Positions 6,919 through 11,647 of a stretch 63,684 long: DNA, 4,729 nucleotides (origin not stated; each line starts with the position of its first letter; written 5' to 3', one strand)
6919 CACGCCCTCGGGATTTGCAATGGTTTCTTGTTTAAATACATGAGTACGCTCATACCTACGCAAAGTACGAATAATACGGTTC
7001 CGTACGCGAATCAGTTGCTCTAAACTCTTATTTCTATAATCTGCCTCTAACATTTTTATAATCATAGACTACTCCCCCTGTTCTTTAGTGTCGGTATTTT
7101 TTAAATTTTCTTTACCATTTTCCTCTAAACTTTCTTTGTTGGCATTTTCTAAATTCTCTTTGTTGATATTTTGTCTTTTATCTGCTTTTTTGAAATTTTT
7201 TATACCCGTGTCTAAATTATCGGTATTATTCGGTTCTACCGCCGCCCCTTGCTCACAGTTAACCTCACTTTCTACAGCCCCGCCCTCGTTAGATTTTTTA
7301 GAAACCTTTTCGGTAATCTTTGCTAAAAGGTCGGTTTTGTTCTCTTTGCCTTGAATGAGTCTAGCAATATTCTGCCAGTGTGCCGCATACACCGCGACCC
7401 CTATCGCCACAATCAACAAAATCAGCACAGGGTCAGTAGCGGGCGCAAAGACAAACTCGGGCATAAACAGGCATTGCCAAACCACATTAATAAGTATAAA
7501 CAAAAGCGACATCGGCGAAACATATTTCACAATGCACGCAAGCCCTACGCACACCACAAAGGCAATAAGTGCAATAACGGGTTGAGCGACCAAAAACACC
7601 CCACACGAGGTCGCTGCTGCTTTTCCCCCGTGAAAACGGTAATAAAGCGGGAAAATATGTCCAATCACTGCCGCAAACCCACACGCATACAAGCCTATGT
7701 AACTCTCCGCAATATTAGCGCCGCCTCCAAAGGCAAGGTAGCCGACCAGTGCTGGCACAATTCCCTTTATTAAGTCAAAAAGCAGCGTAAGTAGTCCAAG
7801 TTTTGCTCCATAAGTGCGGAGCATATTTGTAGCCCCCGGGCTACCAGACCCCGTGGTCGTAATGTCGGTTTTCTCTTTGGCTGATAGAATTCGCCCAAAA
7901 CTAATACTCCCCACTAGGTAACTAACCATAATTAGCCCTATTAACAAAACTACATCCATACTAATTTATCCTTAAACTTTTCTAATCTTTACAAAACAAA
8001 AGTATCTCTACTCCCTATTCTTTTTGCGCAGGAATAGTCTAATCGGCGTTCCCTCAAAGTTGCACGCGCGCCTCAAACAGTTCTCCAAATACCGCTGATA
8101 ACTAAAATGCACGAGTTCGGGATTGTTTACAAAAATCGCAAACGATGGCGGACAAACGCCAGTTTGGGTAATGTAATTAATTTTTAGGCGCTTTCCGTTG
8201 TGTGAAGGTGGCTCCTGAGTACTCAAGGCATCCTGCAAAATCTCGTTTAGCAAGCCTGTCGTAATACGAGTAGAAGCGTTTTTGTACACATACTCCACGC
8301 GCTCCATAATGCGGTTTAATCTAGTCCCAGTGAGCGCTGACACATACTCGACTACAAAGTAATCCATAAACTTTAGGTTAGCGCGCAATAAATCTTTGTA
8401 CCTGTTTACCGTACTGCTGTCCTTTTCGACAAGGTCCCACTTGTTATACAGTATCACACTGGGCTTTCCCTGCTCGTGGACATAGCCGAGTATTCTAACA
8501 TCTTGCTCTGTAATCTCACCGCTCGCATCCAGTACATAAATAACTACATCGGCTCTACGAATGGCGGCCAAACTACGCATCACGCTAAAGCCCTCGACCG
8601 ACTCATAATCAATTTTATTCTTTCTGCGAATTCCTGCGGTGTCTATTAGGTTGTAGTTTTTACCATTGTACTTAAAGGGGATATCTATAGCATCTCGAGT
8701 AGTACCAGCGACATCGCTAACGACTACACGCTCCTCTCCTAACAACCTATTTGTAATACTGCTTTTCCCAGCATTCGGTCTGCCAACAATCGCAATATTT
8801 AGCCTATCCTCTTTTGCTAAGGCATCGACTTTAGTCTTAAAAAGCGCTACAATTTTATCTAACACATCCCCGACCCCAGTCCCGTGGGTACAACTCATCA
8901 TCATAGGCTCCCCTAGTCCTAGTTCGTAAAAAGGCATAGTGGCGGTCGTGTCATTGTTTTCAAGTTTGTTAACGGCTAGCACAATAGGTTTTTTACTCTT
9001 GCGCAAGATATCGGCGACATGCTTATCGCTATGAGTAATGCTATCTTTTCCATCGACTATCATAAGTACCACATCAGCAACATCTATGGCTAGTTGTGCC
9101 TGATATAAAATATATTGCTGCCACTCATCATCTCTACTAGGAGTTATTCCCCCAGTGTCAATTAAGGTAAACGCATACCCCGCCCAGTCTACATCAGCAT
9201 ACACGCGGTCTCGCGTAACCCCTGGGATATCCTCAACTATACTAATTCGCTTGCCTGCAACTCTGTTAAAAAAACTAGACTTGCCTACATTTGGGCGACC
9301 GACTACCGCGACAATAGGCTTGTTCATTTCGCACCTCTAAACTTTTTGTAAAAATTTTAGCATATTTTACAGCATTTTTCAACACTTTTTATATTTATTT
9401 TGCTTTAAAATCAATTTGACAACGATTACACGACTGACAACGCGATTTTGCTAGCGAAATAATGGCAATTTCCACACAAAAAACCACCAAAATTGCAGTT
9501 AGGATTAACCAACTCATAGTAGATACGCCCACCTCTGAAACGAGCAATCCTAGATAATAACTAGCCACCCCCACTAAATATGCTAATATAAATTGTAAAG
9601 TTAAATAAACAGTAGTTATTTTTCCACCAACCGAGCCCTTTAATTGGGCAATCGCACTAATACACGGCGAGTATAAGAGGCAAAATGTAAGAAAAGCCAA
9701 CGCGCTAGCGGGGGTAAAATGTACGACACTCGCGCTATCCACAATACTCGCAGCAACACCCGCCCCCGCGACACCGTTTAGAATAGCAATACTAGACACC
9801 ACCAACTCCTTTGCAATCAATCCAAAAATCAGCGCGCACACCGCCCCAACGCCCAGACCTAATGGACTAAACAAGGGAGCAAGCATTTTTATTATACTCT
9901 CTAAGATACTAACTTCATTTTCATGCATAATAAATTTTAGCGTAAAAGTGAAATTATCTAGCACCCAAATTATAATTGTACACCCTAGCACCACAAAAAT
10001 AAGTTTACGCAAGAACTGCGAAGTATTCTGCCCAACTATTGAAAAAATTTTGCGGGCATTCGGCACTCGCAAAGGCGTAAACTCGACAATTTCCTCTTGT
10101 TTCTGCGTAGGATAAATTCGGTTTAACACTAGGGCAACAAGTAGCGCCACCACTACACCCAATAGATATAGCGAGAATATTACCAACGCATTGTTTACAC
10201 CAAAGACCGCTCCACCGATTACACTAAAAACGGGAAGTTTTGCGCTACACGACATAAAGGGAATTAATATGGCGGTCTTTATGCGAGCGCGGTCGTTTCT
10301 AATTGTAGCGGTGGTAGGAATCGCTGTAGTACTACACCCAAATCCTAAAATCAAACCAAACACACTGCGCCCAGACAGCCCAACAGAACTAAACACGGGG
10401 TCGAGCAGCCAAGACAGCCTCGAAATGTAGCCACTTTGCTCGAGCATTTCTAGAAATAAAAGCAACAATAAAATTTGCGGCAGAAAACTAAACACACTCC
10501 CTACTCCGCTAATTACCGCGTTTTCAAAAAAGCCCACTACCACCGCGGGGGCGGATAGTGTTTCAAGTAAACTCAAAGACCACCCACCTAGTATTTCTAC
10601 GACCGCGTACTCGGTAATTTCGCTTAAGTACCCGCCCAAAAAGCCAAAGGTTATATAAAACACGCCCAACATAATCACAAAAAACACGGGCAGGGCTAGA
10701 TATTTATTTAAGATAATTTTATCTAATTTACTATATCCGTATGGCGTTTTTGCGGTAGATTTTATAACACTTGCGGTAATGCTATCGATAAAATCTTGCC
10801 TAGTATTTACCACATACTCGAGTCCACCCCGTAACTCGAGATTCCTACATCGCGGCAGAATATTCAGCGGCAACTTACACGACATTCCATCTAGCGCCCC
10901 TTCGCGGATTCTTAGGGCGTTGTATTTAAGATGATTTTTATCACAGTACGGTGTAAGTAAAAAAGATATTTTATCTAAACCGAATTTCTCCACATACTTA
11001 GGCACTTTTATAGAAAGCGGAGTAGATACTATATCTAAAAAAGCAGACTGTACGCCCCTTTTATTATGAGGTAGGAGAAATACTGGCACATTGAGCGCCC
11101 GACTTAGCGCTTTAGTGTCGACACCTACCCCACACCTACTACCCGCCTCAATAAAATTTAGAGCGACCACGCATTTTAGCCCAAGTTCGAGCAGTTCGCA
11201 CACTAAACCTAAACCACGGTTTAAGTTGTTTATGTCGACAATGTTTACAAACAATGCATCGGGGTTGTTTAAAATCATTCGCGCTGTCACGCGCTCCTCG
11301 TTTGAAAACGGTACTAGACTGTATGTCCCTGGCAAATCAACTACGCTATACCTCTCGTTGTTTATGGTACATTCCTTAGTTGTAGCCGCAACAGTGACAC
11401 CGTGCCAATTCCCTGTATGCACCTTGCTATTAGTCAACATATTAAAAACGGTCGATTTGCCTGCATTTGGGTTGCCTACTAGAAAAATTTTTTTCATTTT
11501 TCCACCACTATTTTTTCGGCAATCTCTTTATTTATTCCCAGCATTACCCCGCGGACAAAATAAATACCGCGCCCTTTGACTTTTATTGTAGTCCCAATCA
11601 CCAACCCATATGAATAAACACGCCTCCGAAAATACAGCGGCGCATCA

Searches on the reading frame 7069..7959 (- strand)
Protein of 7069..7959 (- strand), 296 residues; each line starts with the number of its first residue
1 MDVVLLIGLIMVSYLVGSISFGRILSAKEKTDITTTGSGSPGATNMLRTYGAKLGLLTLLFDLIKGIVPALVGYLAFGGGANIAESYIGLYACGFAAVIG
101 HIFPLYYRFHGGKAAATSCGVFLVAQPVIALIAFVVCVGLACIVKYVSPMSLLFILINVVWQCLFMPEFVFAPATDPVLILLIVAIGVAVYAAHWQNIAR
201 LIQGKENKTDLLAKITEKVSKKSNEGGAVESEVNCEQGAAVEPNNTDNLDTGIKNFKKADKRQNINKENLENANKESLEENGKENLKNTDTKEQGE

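Call 30: search_protein_families(library=pfam, proteins=[window:7069-7959:-], max_evalue=0.00001)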
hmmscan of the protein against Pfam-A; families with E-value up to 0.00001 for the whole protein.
window:7069-7959:- (296 aa): 1 family
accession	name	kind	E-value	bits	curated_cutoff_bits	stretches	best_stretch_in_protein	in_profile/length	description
PF02660.20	G3P_acyltransf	-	1e-42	146.4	24.1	1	12-201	1-164/164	Glycerol-3-phosphate acyltransferase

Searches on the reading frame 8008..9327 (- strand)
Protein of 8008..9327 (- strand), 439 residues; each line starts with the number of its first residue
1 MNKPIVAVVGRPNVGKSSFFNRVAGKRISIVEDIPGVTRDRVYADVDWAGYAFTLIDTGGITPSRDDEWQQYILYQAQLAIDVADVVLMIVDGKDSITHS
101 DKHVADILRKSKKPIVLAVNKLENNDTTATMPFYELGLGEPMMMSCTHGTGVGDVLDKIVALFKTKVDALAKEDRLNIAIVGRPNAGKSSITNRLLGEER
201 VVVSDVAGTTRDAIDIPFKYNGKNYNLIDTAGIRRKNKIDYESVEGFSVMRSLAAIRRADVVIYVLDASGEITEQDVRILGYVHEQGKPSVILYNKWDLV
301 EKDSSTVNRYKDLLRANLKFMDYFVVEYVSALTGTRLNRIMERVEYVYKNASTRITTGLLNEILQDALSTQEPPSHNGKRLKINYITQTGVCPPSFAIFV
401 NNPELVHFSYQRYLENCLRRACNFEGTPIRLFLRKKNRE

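Call 30: search_protein_families(library=pfam, proteins=[window:8008-9327:-], max_evalue=0.00001)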
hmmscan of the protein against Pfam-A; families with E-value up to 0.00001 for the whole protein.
window:8008-9327:- (439 aa): 9 families
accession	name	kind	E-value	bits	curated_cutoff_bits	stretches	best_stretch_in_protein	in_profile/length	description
PF01926.29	MMR_HSR1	-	1.7e-61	205.7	21.9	2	6-121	2-113/113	50S ribosome-binding GTPase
PF14714.11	KH_dom-like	-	4e-34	117.2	27.3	1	354-434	1-81/81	KH-domain-like of EngA bacterial GTPase enzymes, C-terminal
PF02421.24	FeoB_N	-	6.1e-27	94.5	27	2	177-319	2-135/156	Ferrous iron transport protein B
PF00009.33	GTP_EFTU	-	2.6e-18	66.7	26.5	1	175-345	3-183/188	Elongation factor Tu GTP binding domain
PF00350.29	Dynamin_N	-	2.4e-17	63.9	27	0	178-217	1-39/168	Dynamin family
PF04548.22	AIG1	-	3.9e-14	52.9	27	1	176-315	1-139/212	AIG1 family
PF03193.22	RsgA_GTPase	-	2.3e-08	34.5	30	0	178-234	109-169/174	RsgA GTPase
PF00025.27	Arf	-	1.3e-06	28.5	22.3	0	173-344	12-170/174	ADP-ribosylation factor family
PF08477.19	Roc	-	9.9e-06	26.2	27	0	6-122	2-118/119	Ras of Complex, Roc, domain of DAPkinase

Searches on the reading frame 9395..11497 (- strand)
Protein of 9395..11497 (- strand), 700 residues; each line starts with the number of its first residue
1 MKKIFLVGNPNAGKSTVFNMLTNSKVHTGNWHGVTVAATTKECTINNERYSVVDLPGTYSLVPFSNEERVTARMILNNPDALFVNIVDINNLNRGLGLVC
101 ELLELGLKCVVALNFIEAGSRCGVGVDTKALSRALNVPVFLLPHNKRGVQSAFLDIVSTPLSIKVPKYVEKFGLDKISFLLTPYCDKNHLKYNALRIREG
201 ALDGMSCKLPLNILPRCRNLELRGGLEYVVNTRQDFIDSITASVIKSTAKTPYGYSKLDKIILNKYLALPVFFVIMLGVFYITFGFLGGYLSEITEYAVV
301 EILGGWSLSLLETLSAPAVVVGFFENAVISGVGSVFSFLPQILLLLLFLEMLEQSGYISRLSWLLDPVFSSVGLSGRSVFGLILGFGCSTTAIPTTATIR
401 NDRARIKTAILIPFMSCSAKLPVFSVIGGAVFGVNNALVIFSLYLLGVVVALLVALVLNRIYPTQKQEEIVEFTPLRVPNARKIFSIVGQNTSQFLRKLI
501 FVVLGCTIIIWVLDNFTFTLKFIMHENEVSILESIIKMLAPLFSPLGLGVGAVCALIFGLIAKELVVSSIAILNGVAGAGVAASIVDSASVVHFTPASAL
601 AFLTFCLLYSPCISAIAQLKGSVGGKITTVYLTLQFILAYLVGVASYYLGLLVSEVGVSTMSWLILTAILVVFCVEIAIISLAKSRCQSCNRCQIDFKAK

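Call 30: search_protein_families(library=pfam, proteins=[window:9395-11497:-], max_evalue=0.00001)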
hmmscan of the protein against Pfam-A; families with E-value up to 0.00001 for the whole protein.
window:9395-11497:- (700 aa): 4 families
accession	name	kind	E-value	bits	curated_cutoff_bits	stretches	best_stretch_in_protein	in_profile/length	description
PF02421.24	FeoB_N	-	4e-45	153.6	27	1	3-143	2-142/156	Ferrous iron transport protein B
PF07670.19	Gate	-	6.5e-29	100.9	29.6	2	335-429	1-102/104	Nucleoside recognition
PF01926.29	MMR_HSR1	-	2.3e-15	57.1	21.9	1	3-90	1-85/113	50S ribosome-binding GTPase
PF07664.17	FeoB_C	-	5.6e-09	36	26.6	1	440-485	1-48/54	Ferrous iron transport protein B C terminus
